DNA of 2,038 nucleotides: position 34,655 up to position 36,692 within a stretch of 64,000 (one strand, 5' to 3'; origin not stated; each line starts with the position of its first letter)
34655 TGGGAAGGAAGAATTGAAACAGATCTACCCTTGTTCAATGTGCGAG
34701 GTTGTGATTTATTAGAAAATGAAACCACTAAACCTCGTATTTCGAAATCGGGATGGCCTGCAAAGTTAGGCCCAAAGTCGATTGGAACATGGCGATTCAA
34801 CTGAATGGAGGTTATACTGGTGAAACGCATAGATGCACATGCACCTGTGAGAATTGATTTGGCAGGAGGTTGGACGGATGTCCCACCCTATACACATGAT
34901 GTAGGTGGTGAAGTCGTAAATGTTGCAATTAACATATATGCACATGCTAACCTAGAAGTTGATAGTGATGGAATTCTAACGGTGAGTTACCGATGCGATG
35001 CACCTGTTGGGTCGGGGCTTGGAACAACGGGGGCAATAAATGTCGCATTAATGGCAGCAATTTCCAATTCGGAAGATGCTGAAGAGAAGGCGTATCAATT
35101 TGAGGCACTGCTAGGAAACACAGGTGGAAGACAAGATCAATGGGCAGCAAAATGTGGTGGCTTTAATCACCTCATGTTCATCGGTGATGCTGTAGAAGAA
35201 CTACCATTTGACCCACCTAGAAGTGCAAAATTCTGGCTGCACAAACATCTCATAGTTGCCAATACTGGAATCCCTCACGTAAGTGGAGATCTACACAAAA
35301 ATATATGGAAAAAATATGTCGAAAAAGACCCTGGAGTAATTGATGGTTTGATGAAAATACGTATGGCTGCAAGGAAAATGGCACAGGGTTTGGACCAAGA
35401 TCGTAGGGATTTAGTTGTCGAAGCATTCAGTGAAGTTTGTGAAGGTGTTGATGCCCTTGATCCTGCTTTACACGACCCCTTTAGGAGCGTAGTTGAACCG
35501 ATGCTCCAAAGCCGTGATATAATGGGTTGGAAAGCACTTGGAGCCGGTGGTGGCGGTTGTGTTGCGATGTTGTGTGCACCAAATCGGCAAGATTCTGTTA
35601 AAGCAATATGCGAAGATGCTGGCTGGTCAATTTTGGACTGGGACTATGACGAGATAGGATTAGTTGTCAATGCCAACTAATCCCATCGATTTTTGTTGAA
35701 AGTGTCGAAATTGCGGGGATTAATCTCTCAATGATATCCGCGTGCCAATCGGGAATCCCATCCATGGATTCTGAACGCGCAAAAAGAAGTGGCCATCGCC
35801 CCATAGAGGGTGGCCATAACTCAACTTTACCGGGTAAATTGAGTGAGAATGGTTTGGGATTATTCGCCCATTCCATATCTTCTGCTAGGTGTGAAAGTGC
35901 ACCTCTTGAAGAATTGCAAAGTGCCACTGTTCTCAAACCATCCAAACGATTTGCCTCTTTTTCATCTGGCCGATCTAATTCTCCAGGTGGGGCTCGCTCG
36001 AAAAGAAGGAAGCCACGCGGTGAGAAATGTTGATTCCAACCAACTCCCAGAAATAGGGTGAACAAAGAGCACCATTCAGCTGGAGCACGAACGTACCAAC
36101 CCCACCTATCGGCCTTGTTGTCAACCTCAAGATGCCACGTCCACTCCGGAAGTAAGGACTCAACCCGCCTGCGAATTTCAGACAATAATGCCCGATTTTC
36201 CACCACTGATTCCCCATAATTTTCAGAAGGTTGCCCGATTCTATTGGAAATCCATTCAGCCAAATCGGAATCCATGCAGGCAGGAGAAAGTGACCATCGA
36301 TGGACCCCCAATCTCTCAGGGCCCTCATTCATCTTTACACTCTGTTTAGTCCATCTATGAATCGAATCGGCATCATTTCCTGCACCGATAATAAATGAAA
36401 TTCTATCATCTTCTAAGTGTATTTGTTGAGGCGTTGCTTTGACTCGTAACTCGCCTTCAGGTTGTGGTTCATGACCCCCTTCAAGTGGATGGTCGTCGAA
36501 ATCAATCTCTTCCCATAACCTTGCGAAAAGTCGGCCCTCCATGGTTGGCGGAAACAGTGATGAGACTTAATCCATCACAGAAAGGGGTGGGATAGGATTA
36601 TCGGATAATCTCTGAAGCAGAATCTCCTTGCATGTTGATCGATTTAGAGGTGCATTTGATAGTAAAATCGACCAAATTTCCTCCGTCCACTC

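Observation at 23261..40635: Glycan / sugar-acid utilisation island of about 17 kb combining an Entner-Doudoroff branch with uronate-type enzymes and cytosolic glycosidases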

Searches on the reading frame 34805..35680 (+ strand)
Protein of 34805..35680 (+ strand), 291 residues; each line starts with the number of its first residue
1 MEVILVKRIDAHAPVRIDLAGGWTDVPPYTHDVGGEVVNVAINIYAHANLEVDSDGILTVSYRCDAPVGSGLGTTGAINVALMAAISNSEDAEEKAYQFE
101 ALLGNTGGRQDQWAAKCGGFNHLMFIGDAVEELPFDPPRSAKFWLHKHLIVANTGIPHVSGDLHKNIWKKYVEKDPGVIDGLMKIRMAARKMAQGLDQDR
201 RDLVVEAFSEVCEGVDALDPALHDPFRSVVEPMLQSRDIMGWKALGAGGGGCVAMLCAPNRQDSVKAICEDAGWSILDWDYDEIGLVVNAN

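Call 4: search_protein_families(library=pfam, proteins=[window:34805-35680:+], max_evalue=0.001)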
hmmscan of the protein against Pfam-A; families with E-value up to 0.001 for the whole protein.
window:34805-35680:+ (291 aa): 1 family
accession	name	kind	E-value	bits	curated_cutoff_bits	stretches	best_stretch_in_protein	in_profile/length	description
PF00288.32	GHMP_kinases_N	-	0.0002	21.9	22.3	1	49-119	15-87/87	GHMP kinases N terminal domain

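Call 6: search_protein_families(library=ncbifam, proteins=[window:34805-35680:+], max_evalue=0.01)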
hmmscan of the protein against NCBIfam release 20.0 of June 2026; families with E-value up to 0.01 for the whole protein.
window:34805-35680:+ (291 aa): 6 families
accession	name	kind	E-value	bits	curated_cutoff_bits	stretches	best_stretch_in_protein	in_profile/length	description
NF009948.0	PRK13412.1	equivalog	3.9e-21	74.5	721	2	12-48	613-649/974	bifunctional fucokinase/fucose-1-phosphate guanylyltransferase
NF049969.1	GlMnHpPKinHddA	equivalog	1.5e-15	57.5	600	2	63-267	103-315/338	D-glycero-D-manno-heptose 7-phosphate kinase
NF003036.0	PRK03926.1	equivalog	1e-11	44.5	403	1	50-277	69-288/302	mevalonate kinase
TIGR00549.1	mevalon_kin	equivalog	4.3e-07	29.7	163.05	1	55-255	80-275/276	mevalonate kinase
TIGR00131.1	gal_kin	equivalog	0.00024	20.1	226.65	0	60-163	113-220/388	galactokinase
NF003006.0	PRK03817.1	equivalog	0.0012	17.9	443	0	59-126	89-164/352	galactokinase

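Call 33: search_solved_structures(query=window:34805-35680:+, max_evalue=0.1)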
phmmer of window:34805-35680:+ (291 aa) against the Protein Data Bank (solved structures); distinct sequences matched with E-value up to 0.1: 10.
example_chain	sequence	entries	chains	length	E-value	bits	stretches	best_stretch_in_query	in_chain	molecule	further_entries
3k85_A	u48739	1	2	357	2.5e-23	86.3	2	61-271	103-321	D-glycero-D-manno-heptose 1-phosphate kinase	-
4usm_A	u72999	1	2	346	4.5e-18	69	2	57-270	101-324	PUTATIVE SUGAR KINASE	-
4usk_A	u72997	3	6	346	6.4e-18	68.5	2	57-270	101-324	PUTATIVE SUGAR KINASE | SUGAR KINASE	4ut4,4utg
4n3o_A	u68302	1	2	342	1.5e-13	54.2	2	64-282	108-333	Putative D-glycero-D-manno-heptose 7-phosphate kinase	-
9iip_A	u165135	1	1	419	4.6e-13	52.6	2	11-51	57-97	L-fucokinase/L-fucose-1-P guanylyltransferase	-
5yys_A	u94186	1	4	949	5.7e-12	49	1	11-51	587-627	L-fucokinase, L-fucose-1-P guanylyltransferase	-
9iit_A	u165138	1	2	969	6e-12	48.9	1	11-51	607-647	L-fucokinase/L-fucose-1-P guanylyltransferase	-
8teb_A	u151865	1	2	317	2.5e-06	30.5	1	55-288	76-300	Mevalonate kinase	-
6mde_A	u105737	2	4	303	2.4e-05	27.3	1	58-281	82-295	Mevalonate kinase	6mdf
4hac_A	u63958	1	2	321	2.7e-05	27.1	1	58-281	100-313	Mevalonate kinase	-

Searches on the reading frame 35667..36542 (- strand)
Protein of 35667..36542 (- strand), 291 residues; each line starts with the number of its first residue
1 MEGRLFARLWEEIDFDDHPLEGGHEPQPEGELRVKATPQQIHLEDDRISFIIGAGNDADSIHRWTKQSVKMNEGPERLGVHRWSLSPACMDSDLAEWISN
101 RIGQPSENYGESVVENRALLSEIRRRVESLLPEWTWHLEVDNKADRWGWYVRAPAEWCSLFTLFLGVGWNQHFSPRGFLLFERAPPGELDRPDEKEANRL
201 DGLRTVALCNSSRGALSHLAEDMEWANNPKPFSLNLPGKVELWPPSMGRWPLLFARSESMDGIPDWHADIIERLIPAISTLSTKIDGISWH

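Call 4: search_protein_families(library=pfam, proteins=[window:35667-36542:-], max_evalue=0.001)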
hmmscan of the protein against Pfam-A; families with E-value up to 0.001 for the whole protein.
window:35667-36542:- (291 aa): 0 families

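Call 6: search_protein_families(library=ncbifam, proteins=[window:35667-36542:-], max_evalue=0.01)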
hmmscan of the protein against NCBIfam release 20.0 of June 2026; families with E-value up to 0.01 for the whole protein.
window:35667-36542:- (291 aa): 0 families

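Call 11: search_solved_structures(query=window:35667-36542:-, max_evalue=1)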
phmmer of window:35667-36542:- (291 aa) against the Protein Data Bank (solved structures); distinct sequences matched with E-value up to 1: 0.

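Call 41: search_protein_families(library=pfam, proteins=[window:35667-36542:-], max_evalue=10)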
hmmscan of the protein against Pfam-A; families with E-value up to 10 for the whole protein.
window:35667-36542:- (291 aa): 0 families

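Call 42: find_homologous_proteins(query=window:35667-36542:-, max_evalue=0.001)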
Query window:35667-36542:- (291 aa): 96 proteins with E <= 0.001 among 1412 candidates.
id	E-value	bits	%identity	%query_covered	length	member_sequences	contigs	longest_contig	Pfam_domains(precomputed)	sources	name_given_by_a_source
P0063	2.3e-173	594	85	100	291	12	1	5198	-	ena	-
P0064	3.3e-140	485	70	100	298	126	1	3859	-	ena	-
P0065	1.5e-139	483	71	100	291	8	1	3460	-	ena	-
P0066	2.0e-139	482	69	100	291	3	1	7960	-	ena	-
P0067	2.0e-139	482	69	100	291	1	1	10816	-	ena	-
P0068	8.2e-139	480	69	100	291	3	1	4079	-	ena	-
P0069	3.1e-138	478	69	100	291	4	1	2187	-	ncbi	-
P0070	4.7e-138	478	70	100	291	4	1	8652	-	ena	-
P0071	2.0e-137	476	67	100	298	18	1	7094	-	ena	-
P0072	4.7e-137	475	69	100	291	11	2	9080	-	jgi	-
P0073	8.9e-137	474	68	100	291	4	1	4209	-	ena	-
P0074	1.0e-136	473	69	100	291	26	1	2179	-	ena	-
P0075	1.2e-136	473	69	100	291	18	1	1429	-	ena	-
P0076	1.6e-136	473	69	100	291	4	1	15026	-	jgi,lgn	-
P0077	4.5e-136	471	67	100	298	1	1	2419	-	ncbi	-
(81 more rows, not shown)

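Call 49: predict_structure(alignment_id=A2)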
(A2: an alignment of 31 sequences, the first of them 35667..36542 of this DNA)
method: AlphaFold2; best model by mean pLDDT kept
length: 291 residues; sequences in the alignment: 31
mean_pLDDT: 91.5   pTM: 0.89
mean pLDDT of the five models: 91.5, 91.1, 91.0, 90.6, 90.3
residues with pLDDT >= 90: 220; 70-90: 57; 50-70: 10; < 50: 4
segments of 3 or more residues with pLDDT < 50: 288-291
pLDDT, mean of each block of 10 residues (from residue 1): 97 87 88 96 97 96 97 84 96 97 94 97 98 94 90 90 96 95 75 82 91 93 94 97 89 96 98 95 62 30
secondary structure, 60 per line:
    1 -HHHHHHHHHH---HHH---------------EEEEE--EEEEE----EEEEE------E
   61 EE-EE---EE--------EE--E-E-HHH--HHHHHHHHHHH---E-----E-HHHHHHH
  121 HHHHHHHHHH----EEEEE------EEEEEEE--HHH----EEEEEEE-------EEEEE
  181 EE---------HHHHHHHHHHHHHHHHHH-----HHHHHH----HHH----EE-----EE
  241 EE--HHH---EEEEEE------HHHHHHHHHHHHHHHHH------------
elements in order: H2-11 E33-37 E40-44 E49-53 E60-62 H92-102 H114-130 E135-139 E146-152 E162-168 E176-182 H192-209 H215-220 E239-242 E251-256 H263-279

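Call 52: fold_search(model_id=the predicted structure, library=pdb)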
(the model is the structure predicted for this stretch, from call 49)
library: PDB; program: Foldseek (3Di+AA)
matches with E <= 10: 80; with E <= 0.001: 0
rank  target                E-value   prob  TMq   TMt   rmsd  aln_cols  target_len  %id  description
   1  6vvq_D                7.4e-01  0.08  0.18  0.21  12.4       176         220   11  Human START domain of Acyl-coenzyme A thioesterase 11 (ACOT11) bound to Myristic Acid (released 2020-09-02)
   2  8yyk_B                1.1e+00  0.02  0.09  0.07  17.4       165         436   10  Structure of RNase J2 wild type at room temperature (released 2025-02-12)
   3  7ena_n                1.2e+00  0.02  0.15  0.06  20.0       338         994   12  TFIID-based PIC-Mediator holo-complex in pre-assembled state (pre-hPIC-MED) (released 2021-05-26)
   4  8yyk_D                1.4e+00  0.03  0.11  0.08  17.1       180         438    8  Structure of RNase J2 wild type at room temperature (released 2025-02-12)
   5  1wy2_A                1.4e+00  0.02  0.12  0.10  18.8       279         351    6  Crystal Structure of the Prolidase from Pyrococcus horikoshii OT3 (released 2005-02-22)
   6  6edw_C                1.5e+00  0.03  0.16  0.09  16.6       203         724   14  Crystal structure of Mycobacterium tuberculosis ICL2 in the apo form (released 2019-08-14)
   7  5trc_A                1.9e+00  0.02  0.11  0.09  16.7       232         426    7  Crystal structure of phosphorylated AC3-AC5 domains of yeast acetyl-CoA carboxylase (released 2016-12-07)
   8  9bgv_A                2.4e+00  0.02  0.11  0.06  19.5       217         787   13  DosP R97A straight form (released 2024-11-20)
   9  8gxq_n                2.4e+00  0.01  0.15  0.06  20.2       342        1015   11  PIC-Mediator in complex with +1 nucleosome (T40N) in MH-binding state (released 2022-11-02)
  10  3uid_B                2.6e+00  0.04  0.12  0.19  13.2        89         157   10  Crystal Structure of Protein Ms6760 from Mycobacterium smegmatis (released 2011-11-23)
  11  6pon_A                2.8e+00  0.02  0.10  0.10  13.9       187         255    7  CRYSTAL STRUCTURE OF THE N-TERMINAL DOMAIN OF FIBRONECTIN- BINDING PROTEIN PAVA FROM STREPTOCOCCUS PNEUMONIAE (released 2019-07-31)
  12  1pv9_A                2.8e+00  0.02  0.12  0.11  18.4       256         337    4  Prolidase from Pyrococcus furiosus (released 2004-03-23)
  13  6ee1_B                3.0e+00  0.02  0.17  0.09  13.2       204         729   12  Crystal structure of Mycobacterium tuberculosis ICL2 in complex with acetyl-CoA (released 2019-08-14)
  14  6ee1_C                3.1e+00  0.02  0.18  0.10  13.1       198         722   10  Crystal structure of Mycobacterium tuberculosis ICL2 in complex with acetyl-CoA (released 2019-08-14)
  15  8yyk_A                3.3e+00  0.02  0.11  0.08  17.4       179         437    9  Structure of RNase J2 wild type at room temperature (released 2025-02-12)
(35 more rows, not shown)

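Call 77: search_protein_families(library=pfam, alignment_id=A2, max_evalue=0.05)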
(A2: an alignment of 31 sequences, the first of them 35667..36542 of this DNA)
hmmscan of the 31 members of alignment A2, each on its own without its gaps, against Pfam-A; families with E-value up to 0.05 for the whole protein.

A. member 1, window:35667-36542:- (291 aa): 0 families

B. families by the number of members that match (of 31 scanned): 1 family
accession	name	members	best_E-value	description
PF07418.16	PCEMA1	1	0.025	Acidic phosphoprotein precursor PCEMA1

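Call 97: fold_search(model_id=the predicted structure, library=viral)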
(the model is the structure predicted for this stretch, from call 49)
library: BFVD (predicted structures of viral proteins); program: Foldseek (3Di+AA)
matches with E <= 10: 184; with E <= 0.001: 0
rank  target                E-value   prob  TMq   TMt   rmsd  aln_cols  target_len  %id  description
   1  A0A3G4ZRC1            1.3e-01  0.06  0.13  0.11  17.9       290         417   10  Uncharacterized protein [Dasosvirus sp.]
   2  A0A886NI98            4.9e-01  0.11  0.13  0.23  17.6       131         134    8  (no name in the UniProt tables at hand)
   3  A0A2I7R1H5            6.5e-01  0.08  0.18  0.27  13.2       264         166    9  (no name in the UniProt tables at hand)
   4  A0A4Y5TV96            1.0e+00  0.06  0.14  0.20  15.5       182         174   10  Asparagine synthase [Vibrio phage VAP7]
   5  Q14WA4                1.1e+00  0.03  0.09  0.08  14.8       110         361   12  ORF2 [Ranid herpesvirus 2]
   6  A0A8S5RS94            1.2e+00  0.08  0.15  0.17   8.0       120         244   11  Uncharacterized protein [Siphoviridae sp. ctZF426]
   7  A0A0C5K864            1.4e+00  0.08  0.18  0.10   9.5       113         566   14  Polyprotein (Fragment) [Little cherry virus 1]
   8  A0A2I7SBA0            1.4e+00  0.02  0.10  0.12  16.9       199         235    6  (no name in the UniProt tables at hand)
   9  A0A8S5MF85            1.5e+00  0.14  0.09  0.12  10.2        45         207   20  Radical SAM superfamily [Siphoviridae sp. ctYh54]
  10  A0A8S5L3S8            1.6e+00  0.01  0.10  0.08  33.1       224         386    8  Maturation protein [ssRNA phage SRR5208570_4]
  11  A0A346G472            1.6e+00  0.01  0.10  0.11  21.5       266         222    9  (no name in the UniProt tables at hand)
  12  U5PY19                1.7e+00  0.15  0.14  0.35   4.3        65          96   12  Uncharacterized protein [Bacillus phage Spock]
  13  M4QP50                1.8e+00  0.03  0.11  0.19  13.4       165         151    8  Uncharacterized protein [Loktanella phage pCB2051-A]
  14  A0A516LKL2            1.8e+00  0.01  0.10  0.05  17.9       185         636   10  (no name in the UniProt tables at hand)
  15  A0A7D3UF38            1.9e+00  0.14  0.19  0.43  10.6       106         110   13  (no name in the UniProt tables at hand)
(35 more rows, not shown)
